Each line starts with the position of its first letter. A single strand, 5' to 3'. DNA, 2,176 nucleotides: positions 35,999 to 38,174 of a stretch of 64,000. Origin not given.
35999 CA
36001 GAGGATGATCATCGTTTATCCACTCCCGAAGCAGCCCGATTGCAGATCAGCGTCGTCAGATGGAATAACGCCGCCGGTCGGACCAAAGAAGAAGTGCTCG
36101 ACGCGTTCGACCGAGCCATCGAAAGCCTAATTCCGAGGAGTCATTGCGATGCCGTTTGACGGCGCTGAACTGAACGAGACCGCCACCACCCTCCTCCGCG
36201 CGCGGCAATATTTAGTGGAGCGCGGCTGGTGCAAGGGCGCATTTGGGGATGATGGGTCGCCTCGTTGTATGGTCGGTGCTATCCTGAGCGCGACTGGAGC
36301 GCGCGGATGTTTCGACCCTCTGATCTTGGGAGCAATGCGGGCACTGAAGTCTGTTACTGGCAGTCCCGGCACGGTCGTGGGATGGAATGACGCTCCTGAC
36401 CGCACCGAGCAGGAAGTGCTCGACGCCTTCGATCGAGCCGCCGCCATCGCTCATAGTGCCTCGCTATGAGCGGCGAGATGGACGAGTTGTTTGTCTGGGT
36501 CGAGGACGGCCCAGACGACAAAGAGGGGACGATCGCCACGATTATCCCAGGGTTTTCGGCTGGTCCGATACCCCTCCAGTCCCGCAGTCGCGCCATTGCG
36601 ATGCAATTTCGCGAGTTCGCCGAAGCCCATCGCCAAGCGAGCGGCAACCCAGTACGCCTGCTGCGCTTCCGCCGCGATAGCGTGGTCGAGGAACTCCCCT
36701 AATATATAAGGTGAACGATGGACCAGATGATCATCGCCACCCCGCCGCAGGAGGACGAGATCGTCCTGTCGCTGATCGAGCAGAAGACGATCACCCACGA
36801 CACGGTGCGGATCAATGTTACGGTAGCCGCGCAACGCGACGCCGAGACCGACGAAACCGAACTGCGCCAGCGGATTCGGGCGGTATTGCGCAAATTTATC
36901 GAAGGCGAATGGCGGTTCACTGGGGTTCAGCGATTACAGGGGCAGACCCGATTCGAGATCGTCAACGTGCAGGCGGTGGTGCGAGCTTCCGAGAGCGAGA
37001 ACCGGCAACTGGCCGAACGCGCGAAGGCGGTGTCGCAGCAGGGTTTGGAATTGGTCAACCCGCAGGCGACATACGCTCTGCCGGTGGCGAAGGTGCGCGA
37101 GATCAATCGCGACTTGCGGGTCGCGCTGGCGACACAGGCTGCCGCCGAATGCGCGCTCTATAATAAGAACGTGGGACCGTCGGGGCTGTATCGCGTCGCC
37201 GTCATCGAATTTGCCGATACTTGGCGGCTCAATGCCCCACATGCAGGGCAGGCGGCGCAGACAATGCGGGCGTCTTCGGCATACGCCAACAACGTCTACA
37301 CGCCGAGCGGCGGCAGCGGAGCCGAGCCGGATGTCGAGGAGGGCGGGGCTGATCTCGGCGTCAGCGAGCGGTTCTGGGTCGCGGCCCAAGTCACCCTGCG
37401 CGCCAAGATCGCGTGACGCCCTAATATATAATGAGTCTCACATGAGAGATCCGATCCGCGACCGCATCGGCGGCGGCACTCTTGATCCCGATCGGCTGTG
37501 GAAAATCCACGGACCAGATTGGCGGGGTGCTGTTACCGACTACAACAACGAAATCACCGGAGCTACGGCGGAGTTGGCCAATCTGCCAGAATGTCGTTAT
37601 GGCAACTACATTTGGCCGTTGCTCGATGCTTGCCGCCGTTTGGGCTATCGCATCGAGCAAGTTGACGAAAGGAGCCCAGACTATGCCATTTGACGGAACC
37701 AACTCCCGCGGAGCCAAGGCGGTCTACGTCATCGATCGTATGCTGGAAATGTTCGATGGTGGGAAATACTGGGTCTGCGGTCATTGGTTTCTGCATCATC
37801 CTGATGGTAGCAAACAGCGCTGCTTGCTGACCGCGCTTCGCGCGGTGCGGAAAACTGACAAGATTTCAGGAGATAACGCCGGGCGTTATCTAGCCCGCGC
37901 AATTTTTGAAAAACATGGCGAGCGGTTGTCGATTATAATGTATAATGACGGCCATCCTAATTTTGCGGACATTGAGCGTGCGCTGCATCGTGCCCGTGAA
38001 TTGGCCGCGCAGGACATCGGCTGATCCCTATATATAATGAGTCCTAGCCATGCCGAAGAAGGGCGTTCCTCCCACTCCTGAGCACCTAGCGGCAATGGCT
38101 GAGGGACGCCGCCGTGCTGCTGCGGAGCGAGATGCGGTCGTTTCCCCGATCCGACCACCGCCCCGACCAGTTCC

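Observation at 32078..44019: Eight-member 'MPFDG' paralogous small-protein family scattered through the late/accessory region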

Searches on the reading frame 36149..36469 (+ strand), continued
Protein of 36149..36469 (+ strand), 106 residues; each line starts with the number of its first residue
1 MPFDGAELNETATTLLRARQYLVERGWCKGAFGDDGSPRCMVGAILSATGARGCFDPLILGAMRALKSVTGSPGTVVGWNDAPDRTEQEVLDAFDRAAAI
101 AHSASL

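Call 75: search_dna_similar(query=P0029, collection=phages, mode=protein, max_evalue=0.01, max_rows=60)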
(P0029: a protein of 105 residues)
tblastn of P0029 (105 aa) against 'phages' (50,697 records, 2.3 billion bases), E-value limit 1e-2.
Records with a match: 9; places in all: 12; records where one place covers at least 80% of the query: 6.
Best place of each record, by identity: <60% 9.
By first word of the organism name: Mycobacterium 4; Rhodococcus 2; Caulobacter 2; Myxococcus 1.
By host as written in the record: Mycobacterium smegmatis mc2 155 4; Rhodococcus equi NRRL B-16538 2; Caulobacter crescentus 2; Myxococcus sp. 1.
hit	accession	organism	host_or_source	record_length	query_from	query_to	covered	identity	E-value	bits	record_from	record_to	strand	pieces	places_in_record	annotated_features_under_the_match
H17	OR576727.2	Myxococcus phage Mx1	Myxococcus sp.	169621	1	102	97%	31.7%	8e-5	45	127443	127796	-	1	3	hypothetical protein (x2)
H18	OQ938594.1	Rhodococcus phage Jflix2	Rhodococcus equi NRRL B-16538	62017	4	101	93%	30.1%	1e-3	42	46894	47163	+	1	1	77: hypothetical protein | 76: hypothetical protein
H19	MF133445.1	Mycobacterium phage Lucky2013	Mycobacterium smegmatis mc2 155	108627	14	100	83%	30.1%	5e-4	43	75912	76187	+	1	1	142: hypothetical protein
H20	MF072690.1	Mycobacterium phage Porcelain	Mycobacterium smegmatis mc2 155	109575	14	100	83%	30.1%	5e-4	43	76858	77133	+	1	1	hypothetical protein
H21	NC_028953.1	Mycobacterium phage MiaZeal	Mycobacterium smegmatis mc2 155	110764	14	100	83%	30.1%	5e-4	43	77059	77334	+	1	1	149: hypothetical protein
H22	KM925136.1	Mycobacterium phage MiaZeal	Mycobacterium smegmatis mc2 155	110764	14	100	83%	30.1%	5e-4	43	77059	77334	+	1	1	149: hypothetical protein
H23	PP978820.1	Rhodococcus phage Madraxi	Rhodococcus equi NRRL B-16538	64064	23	101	75%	31.7%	5e-3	40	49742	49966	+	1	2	81: hypothetical protein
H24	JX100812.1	Caulobacter virus Magneto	Caulobacter crescentus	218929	23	98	72%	32.6%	5e-3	40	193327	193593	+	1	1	hypothetical protein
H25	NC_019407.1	Caulobacter virus Magneto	Caulobacter crescentus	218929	23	98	72%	32.6%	5e-3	40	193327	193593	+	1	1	hypothetical protein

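Call 78: find_related_loci(query=A5, collection=viral_contigs, flank=10000)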
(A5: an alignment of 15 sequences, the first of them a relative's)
Query A5 (105 aa) in viral_contigs; peptide patterns used: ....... (x = any residue, [..] = any of these).
64 stretches matched a pattern; 30 encode a relative of the query (tblastn E <= 1e-3); 30 distinct loci.
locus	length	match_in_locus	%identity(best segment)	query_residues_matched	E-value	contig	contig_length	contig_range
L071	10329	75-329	38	14-102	1e-13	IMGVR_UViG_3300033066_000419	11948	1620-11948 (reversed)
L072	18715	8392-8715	33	3-102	5e-12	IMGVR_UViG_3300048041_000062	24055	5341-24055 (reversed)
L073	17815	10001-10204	35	14-104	1e-11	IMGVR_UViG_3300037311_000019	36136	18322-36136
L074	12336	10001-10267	40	13-102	3e-11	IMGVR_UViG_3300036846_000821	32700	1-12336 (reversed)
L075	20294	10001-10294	36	12-104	5e-11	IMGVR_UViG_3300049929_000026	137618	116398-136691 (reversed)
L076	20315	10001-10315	32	9-104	5e-11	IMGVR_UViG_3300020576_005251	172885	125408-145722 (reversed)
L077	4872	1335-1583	39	14-103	1e-10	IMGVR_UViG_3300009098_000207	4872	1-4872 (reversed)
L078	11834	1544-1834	35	9-102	9e-11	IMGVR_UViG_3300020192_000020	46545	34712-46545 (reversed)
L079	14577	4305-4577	38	1-102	1e-10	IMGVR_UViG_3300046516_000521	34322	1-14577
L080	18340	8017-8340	34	1-103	1e-10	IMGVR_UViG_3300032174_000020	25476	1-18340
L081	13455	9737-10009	38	1-102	1e-10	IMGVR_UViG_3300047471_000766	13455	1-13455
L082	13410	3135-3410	35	14-102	9e-10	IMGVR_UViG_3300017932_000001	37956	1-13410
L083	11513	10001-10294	32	22-105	3e-7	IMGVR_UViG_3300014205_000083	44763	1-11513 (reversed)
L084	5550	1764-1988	29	26-104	4e-6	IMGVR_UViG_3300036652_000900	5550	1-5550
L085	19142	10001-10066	73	80-101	5e-6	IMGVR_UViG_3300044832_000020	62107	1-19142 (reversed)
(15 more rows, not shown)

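Call 82: search_protein_families(library=pfam, proteins=[L080:6747-7127:+, L080:3392-4777:+, L080:4767-5393:+, L080:5933-6694:+, L080:7626-8015:+, L080:8547-9065:+, L080:8932-9321:+, L080:9332-12010:+], max_evalue=0.01)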
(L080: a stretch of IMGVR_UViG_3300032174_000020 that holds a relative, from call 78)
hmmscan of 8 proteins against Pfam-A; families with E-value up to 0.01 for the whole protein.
L080:6747-7127:+ (126 aa): 0 families

L080:3392-4777:+ (461 aa): 3 families
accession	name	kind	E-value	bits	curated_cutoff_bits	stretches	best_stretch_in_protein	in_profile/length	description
PF08706.16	D5_N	-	2.3e-18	67.3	22.4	1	34-173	3-144/145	D5 N terminal like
PF19263.5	DUF5906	-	4.9e-11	43.7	27.6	1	204-318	2-114/114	Family of unknown function (DUF5906)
PF13191.12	AAA_16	-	0.0096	16.9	32.6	0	196-281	22-108/167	AAA ATPase domain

L080:4767-5393:+ (208 aa): 1 family
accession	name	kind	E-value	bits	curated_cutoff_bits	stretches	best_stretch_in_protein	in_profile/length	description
PF00145.23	DNA_methylase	-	5e-05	23.3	22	1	8-124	4-115/324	C-5 cytosine-specific DNA methylase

L080:5933-6694:+ (253 aa): 1 family
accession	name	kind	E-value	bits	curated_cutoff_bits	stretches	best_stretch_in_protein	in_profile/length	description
PF20901.3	Sf6_terminase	-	2.6e-16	60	27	1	94-194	1-104/106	Bacteriophage Sf6, terminase small subunit-like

L080:7626-8015:+ (129 aa): 1 family
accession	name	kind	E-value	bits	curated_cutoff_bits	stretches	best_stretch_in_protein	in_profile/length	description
PF10073.14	GapR_DNA-bd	-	2.8e-27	94.5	22.6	1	58-128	2-72/72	GapR-like, DNA-binding domain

L080:8547-9065:+ (172 aa): 0 families

L080:8932-9321:+ (129 aa): 0 families

L080:9332-12010:+ (892 aa): 2 families
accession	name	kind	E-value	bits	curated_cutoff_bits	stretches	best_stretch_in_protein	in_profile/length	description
PF14528.11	LAGLIDADG_3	-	9.1e-05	23.1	22.5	1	470-528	3-62/82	LAGLIDADG-like domain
PF17289.8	Terminase_6C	-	0.0087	16.5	22.6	0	764-852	51-147/155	Terminase RNaseH-like domain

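Call 84: search_protein_families(library=pfam, proteins=[L053:6805-8988:+, L053:9477-9764:+, L053:10337-10609:+, L053:11815-13398:+, L061:4955-6121:+, L061:6318-9299:+, L061:10931-11710:+, L061:11919-13622:+, L054:5778-8069:+, L054:10853-11524:+], max_evalue=0.001)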
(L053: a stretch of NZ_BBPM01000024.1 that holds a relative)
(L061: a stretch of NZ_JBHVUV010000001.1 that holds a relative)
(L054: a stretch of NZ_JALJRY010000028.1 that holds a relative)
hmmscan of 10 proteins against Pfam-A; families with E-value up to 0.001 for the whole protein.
L053:6805-8988:+ (727 aa): 4 families
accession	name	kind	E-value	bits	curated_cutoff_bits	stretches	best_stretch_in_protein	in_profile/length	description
PF01580.24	FtsK_SpoIIIE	-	8.6e-08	32.3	24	1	377-677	28-206/221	FtsK/SpoIIIE family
PF13191.12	AAA_16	-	0.0003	21.7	32.6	0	395-507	31-146/167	AAA ATPase domain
PF05707.18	Zot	-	0.00034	20.6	20.3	0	391-558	3-144/197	Zonular occludens toxin (Zot)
PF20703.3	nSTAND1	-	0.00036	20.7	27.1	1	380-528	24-150/379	Novel STAND NTPase 1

L053:9477-9764:+ (95 aa): 0 families

L053:10337-10609:+ (90 aa): 0 families

L053:11815-13398:+ (527 aa): 1 family
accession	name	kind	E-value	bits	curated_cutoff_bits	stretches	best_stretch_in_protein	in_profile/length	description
PF13148.11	DUF3987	-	3.4e-106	355.9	27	1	74-437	1-363/364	Protein of unknown function (DUF3987)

L061:4955-6121:+ (388 aa): 0 families

L061:6318-9299:+ (993 aa): 1 family
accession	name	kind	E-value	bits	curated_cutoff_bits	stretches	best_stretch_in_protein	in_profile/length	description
PF01580.24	FtsK_SpoIIIE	-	2.7e-08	34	24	1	622-795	42-191/221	FtsK/SpoIIIE family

L061:10931-11710:+ (259 aa): 0 families

L061:11919-13622:+ (567 aa): 1 family
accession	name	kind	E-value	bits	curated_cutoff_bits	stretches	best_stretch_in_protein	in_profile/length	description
PF00145.23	DNA_methylase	-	8.9e-16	58.6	22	1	48-238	2-164/324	C-5 cytosine-specific DNA methylase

L054:5778-8069:+ (763 aa): 1 family
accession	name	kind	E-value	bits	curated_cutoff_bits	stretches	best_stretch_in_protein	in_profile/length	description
PF13191.12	AAA_16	-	0.00029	21.8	32.6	1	395-515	26-145/167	AAA ATPase domain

L054:10853-11524:+ (223 aa): 0 families
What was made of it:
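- Streptomycetaceae copies sit after FtsK/SpoIIIE TraB-like genes and before DUF3987 or C5-methylase genes (call 84).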

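Call 94: search_protein_families(library=padloc, proteins=[window:36149-36469:+], max_evalue=0.1)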
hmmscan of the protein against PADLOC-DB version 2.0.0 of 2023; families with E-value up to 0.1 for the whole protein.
window:36149-36469:+ (106 aa): 0 families

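Call 95: search_protein_families(library=ncbifam, proteins=[window:36149-36469:+], max_evalue=0.1)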
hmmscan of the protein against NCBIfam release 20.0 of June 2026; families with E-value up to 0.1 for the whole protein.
window:36149-36469:+ (106 aa): 0 families

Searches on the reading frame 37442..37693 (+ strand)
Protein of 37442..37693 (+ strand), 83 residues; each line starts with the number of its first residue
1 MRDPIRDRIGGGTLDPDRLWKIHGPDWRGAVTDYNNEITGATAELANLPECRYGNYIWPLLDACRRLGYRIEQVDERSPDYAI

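Call 82: search_protein_families(library=pfam, proteins=[window:37442-37693:+], max_evalue=0.01)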
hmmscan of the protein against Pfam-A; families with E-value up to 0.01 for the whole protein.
window:37442-37693:+ (83 aa): 0 families

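Call 94: search_protein_families(library=padloc, proteins=[window:37442-37693:+], max_evalue=0.1)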
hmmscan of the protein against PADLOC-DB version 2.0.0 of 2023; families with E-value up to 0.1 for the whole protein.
window:37442-37693:+ (83 aa): 0 families
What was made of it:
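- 37442..37693 (+): 83-aa ORF that travels with gene 37683 in the same cassette. No family match (calls 82, 94).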

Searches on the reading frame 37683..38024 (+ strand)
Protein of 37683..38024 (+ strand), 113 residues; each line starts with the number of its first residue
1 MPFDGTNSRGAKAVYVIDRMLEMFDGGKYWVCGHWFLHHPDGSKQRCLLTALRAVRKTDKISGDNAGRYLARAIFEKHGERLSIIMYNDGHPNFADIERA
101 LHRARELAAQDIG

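Call 3: search_protein_families(library=pfam, proteins=[window:37683-38024:+], max_evalue=1)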
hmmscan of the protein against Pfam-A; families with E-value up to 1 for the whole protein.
window:37683-38024:+ (113 aa): 2 families
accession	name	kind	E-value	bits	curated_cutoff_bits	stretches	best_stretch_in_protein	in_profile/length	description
PF19698.5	DUF6197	-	6.2e-05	23.7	24.6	1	30-106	22-110/111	Family of unknown function (DUF6197)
PF08889.16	WbqC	-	0.17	12.1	21.3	1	41-89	139-187/218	WbqC-like protein family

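Call 4: search_protein_families(library=phrogs, proteins=[window:37683-38024:+], max_evalue=1)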
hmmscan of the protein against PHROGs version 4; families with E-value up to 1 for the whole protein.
window:37683-38024:+ (113 aa): 1 family
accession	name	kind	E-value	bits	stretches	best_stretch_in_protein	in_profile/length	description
phrog_762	-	unknown function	0.0054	17.2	1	42-110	69-153/281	-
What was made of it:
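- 37683..38024 (+): MPFDG-tagged degenerate DUF6197-like paralog (113 aa). PHROG 762 E 0.005 (calls 3, 4).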

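Call 94: search_protein_families(library=padloc, proteins=[window:37683-38024:+], max_evalue=0.1)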
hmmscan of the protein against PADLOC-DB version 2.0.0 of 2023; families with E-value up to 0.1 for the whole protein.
window:37683-38024:+ (113 aa): 0 families

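Call 95: search_protein_families(library=ncbifam, proteins=[window:37683-38024:+], max_evalue=0.1)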
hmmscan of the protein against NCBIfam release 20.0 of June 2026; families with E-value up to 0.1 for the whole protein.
window:37683-38024:+ (113 aa): 1 family
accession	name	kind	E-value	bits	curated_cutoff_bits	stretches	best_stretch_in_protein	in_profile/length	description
NF004864.0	PRK06224.1-1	equivalog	0.081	11.9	261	1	9-76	131-197/278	citryl-CoA lyase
